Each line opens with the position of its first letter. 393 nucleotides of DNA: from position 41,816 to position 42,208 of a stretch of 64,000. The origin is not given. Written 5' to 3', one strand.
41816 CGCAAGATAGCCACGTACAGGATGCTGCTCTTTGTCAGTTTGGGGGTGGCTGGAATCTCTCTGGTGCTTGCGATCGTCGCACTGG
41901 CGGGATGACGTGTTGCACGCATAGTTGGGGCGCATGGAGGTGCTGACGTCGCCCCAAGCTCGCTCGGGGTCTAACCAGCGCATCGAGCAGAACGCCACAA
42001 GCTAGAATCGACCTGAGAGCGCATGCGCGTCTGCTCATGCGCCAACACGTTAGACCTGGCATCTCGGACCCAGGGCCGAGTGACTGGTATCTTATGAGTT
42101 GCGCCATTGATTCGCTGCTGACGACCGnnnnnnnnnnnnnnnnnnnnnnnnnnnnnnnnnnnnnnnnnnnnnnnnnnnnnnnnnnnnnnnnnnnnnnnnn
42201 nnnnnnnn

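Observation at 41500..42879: Lower-GC two-gene islet: small membrane/coiled-coil protein plus a single-HKD PLD nuclease with a DNA-binding-like tail (candidate defence or toxin module)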

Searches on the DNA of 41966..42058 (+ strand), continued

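Call 111: search_with_rna_model(model_id=R2, sources=[L099, L100, L101, L102, L103, L104, L105, L106, L107, L108, L109, L110, L111, L112, L113, L114, L115, L116, L117, L118, L119, L120, L121, L122, L123, L124, L125, L126, L127, L128, L129, L130, L131, L132, L133, L134, L135, L136, L137, L138, L139, L140, L141, L142, L143, L144, L145, L146, L147, L148, L149, L150, L151, L152, L153, L154, L155, L156, L157, L158, L159, L160, L161, L162, L163, L164, L165, L166, L167, L168, L169, L170, L171, L172, L173, L174, L175, L176, L177, L178], max_evalue=0.001)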
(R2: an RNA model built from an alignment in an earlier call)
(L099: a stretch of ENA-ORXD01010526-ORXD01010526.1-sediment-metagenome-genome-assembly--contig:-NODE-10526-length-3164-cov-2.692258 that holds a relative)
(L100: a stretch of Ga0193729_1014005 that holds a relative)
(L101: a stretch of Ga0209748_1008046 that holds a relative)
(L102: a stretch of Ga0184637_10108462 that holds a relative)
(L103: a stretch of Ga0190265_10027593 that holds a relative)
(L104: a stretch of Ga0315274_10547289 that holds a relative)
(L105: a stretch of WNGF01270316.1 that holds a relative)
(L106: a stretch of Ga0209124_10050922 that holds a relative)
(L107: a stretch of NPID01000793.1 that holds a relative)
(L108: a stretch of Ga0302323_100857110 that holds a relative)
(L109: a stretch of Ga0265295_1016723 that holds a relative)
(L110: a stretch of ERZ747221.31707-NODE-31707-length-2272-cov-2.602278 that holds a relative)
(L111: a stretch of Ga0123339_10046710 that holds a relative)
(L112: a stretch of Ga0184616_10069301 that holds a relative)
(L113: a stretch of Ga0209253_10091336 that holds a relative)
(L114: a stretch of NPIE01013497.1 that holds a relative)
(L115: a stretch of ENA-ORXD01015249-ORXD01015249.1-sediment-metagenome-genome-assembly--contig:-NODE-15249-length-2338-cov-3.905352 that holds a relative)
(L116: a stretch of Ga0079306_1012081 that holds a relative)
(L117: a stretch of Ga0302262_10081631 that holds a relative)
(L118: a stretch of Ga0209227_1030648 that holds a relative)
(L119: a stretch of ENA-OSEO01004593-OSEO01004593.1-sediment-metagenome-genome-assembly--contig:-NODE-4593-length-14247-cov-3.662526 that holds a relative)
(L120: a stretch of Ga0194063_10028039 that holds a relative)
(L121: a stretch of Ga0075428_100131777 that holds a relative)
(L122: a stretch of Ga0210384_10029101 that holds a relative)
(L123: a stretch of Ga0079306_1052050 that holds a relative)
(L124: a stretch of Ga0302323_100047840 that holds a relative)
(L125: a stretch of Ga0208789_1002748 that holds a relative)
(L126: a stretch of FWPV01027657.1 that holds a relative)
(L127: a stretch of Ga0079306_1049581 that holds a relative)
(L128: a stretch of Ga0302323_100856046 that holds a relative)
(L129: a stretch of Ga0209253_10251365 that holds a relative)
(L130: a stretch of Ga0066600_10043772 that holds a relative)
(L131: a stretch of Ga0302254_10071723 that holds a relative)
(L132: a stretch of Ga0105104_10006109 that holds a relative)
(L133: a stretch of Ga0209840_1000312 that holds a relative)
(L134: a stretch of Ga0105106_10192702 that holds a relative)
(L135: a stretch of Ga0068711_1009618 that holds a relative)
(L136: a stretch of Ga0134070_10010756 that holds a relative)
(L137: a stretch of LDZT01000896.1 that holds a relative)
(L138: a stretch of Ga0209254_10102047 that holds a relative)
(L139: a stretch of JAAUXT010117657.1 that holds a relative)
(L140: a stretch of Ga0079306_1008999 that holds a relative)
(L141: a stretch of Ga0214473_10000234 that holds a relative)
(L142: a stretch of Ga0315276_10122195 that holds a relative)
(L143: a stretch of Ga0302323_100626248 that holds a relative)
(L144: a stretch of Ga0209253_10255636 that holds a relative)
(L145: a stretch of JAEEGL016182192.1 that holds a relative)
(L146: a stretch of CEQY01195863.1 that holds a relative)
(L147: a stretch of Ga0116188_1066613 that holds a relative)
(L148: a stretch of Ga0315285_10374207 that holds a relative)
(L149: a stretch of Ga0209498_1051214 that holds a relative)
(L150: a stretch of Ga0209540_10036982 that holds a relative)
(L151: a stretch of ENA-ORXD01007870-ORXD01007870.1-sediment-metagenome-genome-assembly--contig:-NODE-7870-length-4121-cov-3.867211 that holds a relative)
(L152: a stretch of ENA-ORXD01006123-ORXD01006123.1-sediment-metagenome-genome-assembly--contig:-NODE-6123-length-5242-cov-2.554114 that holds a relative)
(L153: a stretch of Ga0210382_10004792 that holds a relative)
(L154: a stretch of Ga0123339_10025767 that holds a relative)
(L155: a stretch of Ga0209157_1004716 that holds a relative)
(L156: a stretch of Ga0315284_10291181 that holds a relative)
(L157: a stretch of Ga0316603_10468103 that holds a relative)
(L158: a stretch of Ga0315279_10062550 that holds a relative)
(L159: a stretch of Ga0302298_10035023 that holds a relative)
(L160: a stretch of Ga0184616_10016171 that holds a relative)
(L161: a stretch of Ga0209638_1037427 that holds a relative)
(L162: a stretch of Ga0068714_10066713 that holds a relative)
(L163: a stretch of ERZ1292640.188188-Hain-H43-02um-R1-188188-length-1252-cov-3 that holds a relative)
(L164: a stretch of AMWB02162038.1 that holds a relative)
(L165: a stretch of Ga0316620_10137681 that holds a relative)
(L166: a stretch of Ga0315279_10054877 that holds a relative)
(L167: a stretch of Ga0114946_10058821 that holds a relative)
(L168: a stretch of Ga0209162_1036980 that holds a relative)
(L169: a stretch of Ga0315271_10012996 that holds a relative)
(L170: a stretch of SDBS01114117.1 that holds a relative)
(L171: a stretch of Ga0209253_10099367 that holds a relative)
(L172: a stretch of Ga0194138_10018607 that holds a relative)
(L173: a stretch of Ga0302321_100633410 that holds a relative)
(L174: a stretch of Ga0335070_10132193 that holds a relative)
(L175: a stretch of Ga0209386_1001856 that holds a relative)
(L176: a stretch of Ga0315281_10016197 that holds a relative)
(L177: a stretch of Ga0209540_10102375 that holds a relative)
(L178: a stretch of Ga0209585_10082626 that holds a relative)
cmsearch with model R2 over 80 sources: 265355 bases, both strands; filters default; matches with E-value up to 0.001: 223.
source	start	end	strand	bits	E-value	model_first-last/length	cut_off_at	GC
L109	2981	3070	+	81.9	4.8e-19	1-89/89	no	0.63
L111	638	727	+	80.2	1.3e-18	1-89/89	no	0.63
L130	1018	1107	-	80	1.6e-18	1-89/89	no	0.54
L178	437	526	-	78.3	4.5e-18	1-89/89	no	0.62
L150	2168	2256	-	77.7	6.6e-18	1-89/89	no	0.6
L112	1010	1097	-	76.6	1.2e-17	1-89/89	no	0.61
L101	3173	3261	+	75.2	2.9e-17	1-89/89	no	0.61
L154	2770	2859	+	71.1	3.8e-16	1-89/89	no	0.61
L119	9950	10037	+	70.1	7.1e-16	1-89/89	no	0.64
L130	662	752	-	69.3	1.2e-15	1-89/89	no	0.59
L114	1021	1109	-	69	1.4e-15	1-89/89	no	0.6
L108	26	112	+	68.8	1.6e-15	1-89/89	no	0.64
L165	1259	1345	+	68.8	1.6e-15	1-89/89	no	0.68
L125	6419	6507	-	68.7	1.6e-15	1-89/89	no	0.61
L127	113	201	-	68.7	1.6e-15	1-89/89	no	0.61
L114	1592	1680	-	68.5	1.9e-15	1-89/89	no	0.64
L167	1891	1980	+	68.3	2.2e-15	1-89/89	no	0.61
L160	135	222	-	67.7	3.2e-15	1-89/89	no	0.55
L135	1208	1297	+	67.4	3.9e-15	1-89/89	no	0.57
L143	502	588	-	67.3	4e-15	1-89/89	no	0.68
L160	1033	1119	-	67.2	4.2e-15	1-89/89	no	0.6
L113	482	570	+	67.2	4.2e-15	1-89/89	no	0.6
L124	107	193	-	67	4.8e-15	1-89/89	no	0.61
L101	1565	1656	+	66.7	5.7e-15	1-89/89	no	0.62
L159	787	873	-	66.5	6.8e-15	1-89/89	no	0.64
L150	2799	2885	-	66.1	8.3e-15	1-89/89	no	0.68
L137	90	179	-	66.1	8.3e-15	1-89/89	no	0.59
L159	85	171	-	66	9.1e-15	1-89/89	no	0.66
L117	631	717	-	65.4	1.3e-14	1-89/89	no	0.7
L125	2329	2415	-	65.4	1.3e-14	1-89/89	no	0.67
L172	54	145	-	65.3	1.4e-14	1-89/89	no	0.59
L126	3259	3352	-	65.2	1.5e-14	1-89/89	no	0.57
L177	744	830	+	64.9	1.8e-14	1-89/89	no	0.63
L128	421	507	-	64.7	2e-14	1-89/89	no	0.69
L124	381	467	-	64.7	2.1e-14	1-89/89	no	0.68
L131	879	965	-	64.6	2.2e-14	1-89/89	no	0.63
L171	1468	1557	+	64.4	2.4e-14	1-89/89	no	0.63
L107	1587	1677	+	64.4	2.4e-14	1-89/89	no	0.63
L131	596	682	-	63.8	3.4e-14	1-89/89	no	0.66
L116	273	359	-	63.7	3.7e-14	1-89/89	no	0.62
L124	844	930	-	63.3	4.7e-14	1-89/89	no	0.66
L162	710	803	+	63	5.9e-14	1-89/89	no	0.55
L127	1151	1237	-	62.8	6.5e-14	1-89/89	no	0.66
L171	23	112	+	62.6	7.4e-14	1-89/89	no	0.6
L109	28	117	+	62.5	7.8e-14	1-89/89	no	0.6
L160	1449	1538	-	62.4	8.5e-14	1-89/89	no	0.61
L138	2213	2306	-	61.8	1.2e-13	1-89/89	no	0.6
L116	1543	1633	-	61.3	1.6e-13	1-89/89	no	0.59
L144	65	154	-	61.1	1.9e-13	1-89/89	no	0.6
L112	123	209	-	60.8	2.3e-13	1-89/89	no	0.61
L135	907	996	+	60.4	2.9e-13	1-89/89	no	0.6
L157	719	815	-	60.4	2.9e-13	1-89/89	no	0.67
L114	10897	10986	-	60.3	3.1e-13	1-89/89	no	0.6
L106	1303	1389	-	60.1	3.4e-13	1-89/89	no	0.67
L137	2010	2099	-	60.1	3.5e-13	1-89/89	no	0.64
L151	3484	3577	+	59.9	4.1e-13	1-89/89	no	0.57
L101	508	595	+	59.8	4.1e-13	1-89/89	no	0.56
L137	3205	3296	-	59.3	5.6e-13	1-89/89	no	0.62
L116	2919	3007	-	59.3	5.8e-13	1-89/89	no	0.56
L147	841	929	+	59.3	5.9e-13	1-89/89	no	0.64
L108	733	819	+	59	6.7e-13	1-89/89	no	0.64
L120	2026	2117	-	58.9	7.3e-13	1-89/89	no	0.6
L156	1953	2047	-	58.9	7.5e-13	1-89/89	no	0.63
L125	989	1076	-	58.8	7.7e-13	1-89/89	no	0.62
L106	260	347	-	58.7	8.2e-13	1-89/89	no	0.62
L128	919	1002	-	58.5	9.4e-13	4-89/89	5'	0.67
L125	3049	3137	-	58.4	1e-12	1-89/89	no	0.61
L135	361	452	+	58.3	1.1e-12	1-89/89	no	0.63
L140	2487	2573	+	58.3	1.1e-12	1-89/89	no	0.63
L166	1254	1323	-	58.2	1.1e-12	1-89/89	no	0.64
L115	623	716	+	57.9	1.3e-12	1-89/89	no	0.6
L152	1536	1626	+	57.9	1.4e-12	1-89/89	no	0.53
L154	2273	2361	+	57.8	1.4e-12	1-89/89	no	0.69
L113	1664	1754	+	57.7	1.6e-12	1-89/89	no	0.63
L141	1034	1121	+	57.5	1.7e-12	1-89/89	no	0.59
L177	1595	1683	+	57.5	1.8e-12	1-89/89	no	0.62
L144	715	806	-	57.4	1.8e-12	1-89/89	no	0.64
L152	3884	3975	+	57.4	1.9e-12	1-89/89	no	0.62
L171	755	844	+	57.2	2e-12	1-89/89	no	0.63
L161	1929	2019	-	57.1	2.2e-12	1-89/89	no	0.69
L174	791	881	+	56.8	2.6e-12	1-89/89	no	0.67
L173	918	1004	+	56.5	3.3e-12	1-89/89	no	0.64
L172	515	606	-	56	4.4e-12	1-89/89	no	0.6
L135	2506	2595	+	56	4.5e-12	1-89/89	no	0.59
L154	3081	3170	+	55.8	5.1e-12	1-89/89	no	0.58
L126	4014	4108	-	55.7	5.4e-12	1-89/89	no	0.63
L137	2593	2683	-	55.7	5.4e-12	1-89/89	no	0.62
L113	2248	2337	+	55.5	5.9e-12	1-89/89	no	0.64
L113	1044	1133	+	55.5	6.1e-12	1-89/89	no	0.62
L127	786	872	-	55.2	7.3e-12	1-89/89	no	0.64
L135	1786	1876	+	54.8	9.4e-12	1-89/89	no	0.59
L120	1477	1567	-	54.8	9.6e-12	1-89/89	no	0.53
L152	2317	2405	+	54.6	1.1e-11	1-89/89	no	0.53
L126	5663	5756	-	54.5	1.2e-11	1-89/89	no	0.56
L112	723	814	-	54.1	1.4e-11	1-89/89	no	0.65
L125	4096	4183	-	54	1.5e-11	1-89/89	no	0.69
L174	2226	2316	+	53.8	1.7e-11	1-89/89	no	0.69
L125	5221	5307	-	53.8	1.8e-11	1-89/89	no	0.64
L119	13525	13618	+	53.7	1.8e-11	1-89/89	no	0.62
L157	339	428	-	53.3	2.3e-11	1-89/89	no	0.62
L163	990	1083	-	53.1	2.7e-11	1-89/89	no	0.7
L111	1660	1749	+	52.8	3.2e-11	1-89/89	no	0.51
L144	1188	1277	-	52.6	3.7e-11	1-89/89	no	0.64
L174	1557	1650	+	52.4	4.1e-11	1-89/89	no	0.69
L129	416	518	-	52.3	4.3e-11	1-89/89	no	0.61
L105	1659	1726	-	52.3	4.4e-11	1-89/89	no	0.68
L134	354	444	+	52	5.1e-11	1-89/89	no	0.68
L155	9809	9876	+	52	5.2e-11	1-89/89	no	0.71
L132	2226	2317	+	51.8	6.1e-11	1-89/89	no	0.64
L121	2042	2109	+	51.8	6.1e-11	1-89/89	no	0.68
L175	6571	6661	-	51.7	6.5e-11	1-89/89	no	0.69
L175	5473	5563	-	51.6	6.7e-11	1-89/89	no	0.62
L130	80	171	-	51.3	7.9e-11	1-89/89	no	0.6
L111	2212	2300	+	51.3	8.4e-11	1-89/89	no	0.57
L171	2212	2301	+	51.1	9.1e-11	1-89/89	no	0.6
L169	128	218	+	51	9.5e-11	1-89/89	no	0.65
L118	30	109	+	50.7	1.2e-10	1-89/89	no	0.7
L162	203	296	+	50.6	1.3e-10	1-89/89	no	0.62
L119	10900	10966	+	50.6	1.3e-10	1-89/89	no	0.69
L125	5849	5935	-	50.2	1.6e-10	1-89/89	no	0.64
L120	499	590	-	50.1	1.7e-10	1-89/89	no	0.55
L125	4569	4655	-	50.1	1.7e-10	1-89/89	no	0.66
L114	2258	2322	-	50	1.8e-10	1-89/89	no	0.58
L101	2542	2631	+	49.6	2.4e-10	1-89/89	no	0.61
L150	1357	1446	-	49.5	2.4e-10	1-89/89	no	0.64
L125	3625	3714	-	49.4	2.7e-10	1-89/89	no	0.62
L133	9128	9221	-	49.2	3e-10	1-89/89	no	0.6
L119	12310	12400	+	49.1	3.3e-10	1-89/89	no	0.63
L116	922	1010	-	48.7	4e-10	1-89/89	no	0.56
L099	2594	2660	-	48.5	4.6e-10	1-89/89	no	0.67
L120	2421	2507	-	48.2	5.6e-10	1-89/89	no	0.59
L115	1249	1342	+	48.1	6e-10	1-89/89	no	0.6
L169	2277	2364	+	47.8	7e-10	1-89/89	no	0.75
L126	2534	2625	-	47.5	8.7e-10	1-89/89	no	0.71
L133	9932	9995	-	47.4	9e-10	1-89/89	no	0.64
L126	6482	6575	-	47.2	1e-09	1-89/89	no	0.61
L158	1380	1450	+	46.9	1.2e-09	1-89/89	no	0.65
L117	251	337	-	46.8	1.3e-09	1-89/89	no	0.64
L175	4736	4799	-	46.8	1.3e-09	1-89/89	no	0.69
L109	4041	4133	+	46.7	1.4e-09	1-89/89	no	0.61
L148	769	870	-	45.9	2.3e-09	1-89/89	no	0.64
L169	944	1034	+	45.8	2.5e-09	1-89/89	no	0.65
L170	724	780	+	45.6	2.8e-09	1-89/89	no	0.61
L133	1102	1195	-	45.5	3e-09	1-89/89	no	0.63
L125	1690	1776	-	45.4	3.2e-09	1-89/89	no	0.61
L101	4369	4461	+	45.4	3.2e-09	1-89/89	no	0.61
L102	533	636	-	45.4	3.2e-09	1-89/89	no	0.62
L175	6037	6127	-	45.3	3.3e-09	1-89/89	no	0.65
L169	1599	1692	+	44.9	4.2e-09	1-89/89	no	0.66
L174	39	132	+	44.7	4.8e-09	1-89/89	no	0.61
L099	2258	2351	-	44.7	5e-09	1-89/89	no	0.6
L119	13256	13322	+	44.4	5.7e-09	1-89/89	no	0.66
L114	8681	8784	-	44.4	5.7e-09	1-89/89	no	0.69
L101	2029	2119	+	44.1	6.9e-09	1-89/89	no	0.65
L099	1474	1564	-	44.1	7.1e-09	1-89/89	no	0.63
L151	2635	2728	+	43.7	9.1e-09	1-89/89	no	0.6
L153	1304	1407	+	43.5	1e-08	1-89/89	no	0.64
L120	1010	1096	-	43.2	1.3e-08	1-89/89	no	0.56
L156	1745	1813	-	43.1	1.3e-08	1-89/89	no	0.57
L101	3950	4041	+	43.1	1.3e-08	1-89/89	no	0.64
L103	3927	4032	-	43.1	1.3e-08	1-89/89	no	0.56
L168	1694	1775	+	43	1.4e-08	1-89/89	no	0.7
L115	2068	2134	+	42.9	1.4e-08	1-89/89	no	0.63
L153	647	751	+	42.4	2e-08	1-89/89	no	0.6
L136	1015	1082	-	42.4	2e-08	1-89/89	no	0.68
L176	3282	3343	-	41.9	2.8e-08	1-89/89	no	0.68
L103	4549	4652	-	41.5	3.6e-08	1-89/89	no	0.62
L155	1923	1987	+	40.2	7.9e-08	1-89/89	no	0.69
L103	916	1019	-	40.2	8e-08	1-89/89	no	0.64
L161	1382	1472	-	40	8.6e-08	1-89/89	no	0.7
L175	4013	4087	-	39.9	9.3e-08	1-89/89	no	0.61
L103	1811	1917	-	39.9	9.5e-08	1-89/89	no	0.61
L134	1140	1223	+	39.6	1.1e-07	1-89/89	no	0.6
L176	2008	2078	-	39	1.7e-07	1-89/89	no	0.69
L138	131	200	-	38.9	1.8e-07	1-89/89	no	0.67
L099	810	903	-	38.8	1.9e-07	1-89/89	no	0.65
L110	36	105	-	38.4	2.4e-07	1-89/89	no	0.57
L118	1922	1995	+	38.4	2.4e-07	1-89/89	no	0.7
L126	4845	4935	-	38.1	2.8e-07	1-89/89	no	0.56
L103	355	460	-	38.1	2.8e-07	1-89/89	no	0.61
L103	2952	3056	-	37.3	4.6e-07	1-89/89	no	0.59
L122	1173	1263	-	37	5.6e-07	1-89/89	no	0.64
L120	63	150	-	36.9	6.3e-07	1-89/89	no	0.6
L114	4011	4077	-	36.8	6.4e-07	1-89/89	no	0.6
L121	920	983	+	36.8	6.5e-07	1-89/89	no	0.59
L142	1031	1131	-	36.3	8.8e-07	1-89/89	no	0.6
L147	309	402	+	36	1.1e-06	1-89/89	no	0.63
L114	1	99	-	35.8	1.2e-06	1-84/89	3'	0.65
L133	7639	7726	-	35.6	1.3e-06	1-89/89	no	0.61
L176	3688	3790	-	35.6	1.4e-06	1-89/89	no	0.52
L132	3696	3787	+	35.5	1.5e-06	1-89/89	no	0.63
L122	2129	2216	-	35.1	1.8e-06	1-89/89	no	0.72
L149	1724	1827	-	34.4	2.9e-06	1-89/89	no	0.59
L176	4630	4691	-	34.3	3e-06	1-89/89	no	0.53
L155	9162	9243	+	34.1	3.4e-06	1-89/89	no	0.68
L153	2519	2665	+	34.1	3.5e-06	1-89/89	no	0.66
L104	114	175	-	33.7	4.4e-06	1-89/89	no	0.56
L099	63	129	-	33.1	6.2e-06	1-89/89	no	0.69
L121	390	451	+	32.7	8.3e-06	1-89/89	no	0.63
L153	1910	1973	+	32.6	8.9e-06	1-89/89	no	0.7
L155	4527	4590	+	32.4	9.7e-06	1-89/89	no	0.62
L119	11648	11741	+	31.6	1.6e-05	1-89/89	no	0.65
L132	1102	1193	+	31.5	1.7e-05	1-89/89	no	0.64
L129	1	62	-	30.8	2.6e-05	1-63/89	3'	0.6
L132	6710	6801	+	30.7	2.9e-05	1-89/89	no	0.66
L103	2292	2438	-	30.5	3.2e-05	1-89/89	no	0.74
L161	20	86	-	30.5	3.2e-05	1-89/89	no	0.6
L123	1139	1205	+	29.9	4.5e-05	1-66/89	3'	0.61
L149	1034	1147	-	29.5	5.8e-05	1-89/89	no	0.64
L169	3120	3210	+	29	8.2e-05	1-89/89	no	0.74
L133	8025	8091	-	28.6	0.0001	1-89/89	no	0.61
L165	145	275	+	28.4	0.00012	1-89/89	no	0.69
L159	1420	1459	-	28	0.00015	50-89/89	5'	0.68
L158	2916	3019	+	27.9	0.00016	1-89/89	no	0.71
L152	2971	3060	+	27.8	0.00017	1-89/89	no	0.53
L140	1535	1645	+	27.7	0.00018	1-89/89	no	0.66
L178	1151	1204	-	27.6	0.00019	33-89/89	5'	0.67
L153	3410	3556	+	26.9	0.0003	1-89/89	no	0.65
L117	1068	1111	-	26.4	0.0004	46-89/89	5'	0.66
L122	283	412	-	26.1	0.00049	1-89/89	no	0.73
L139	655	719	+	26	0.00052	1-89/89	no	0.57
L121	2358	2419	+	25.5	0.00071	1-89/89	no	0.68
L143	1120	1168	-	24.9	0.00099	44-89/89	5'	0.59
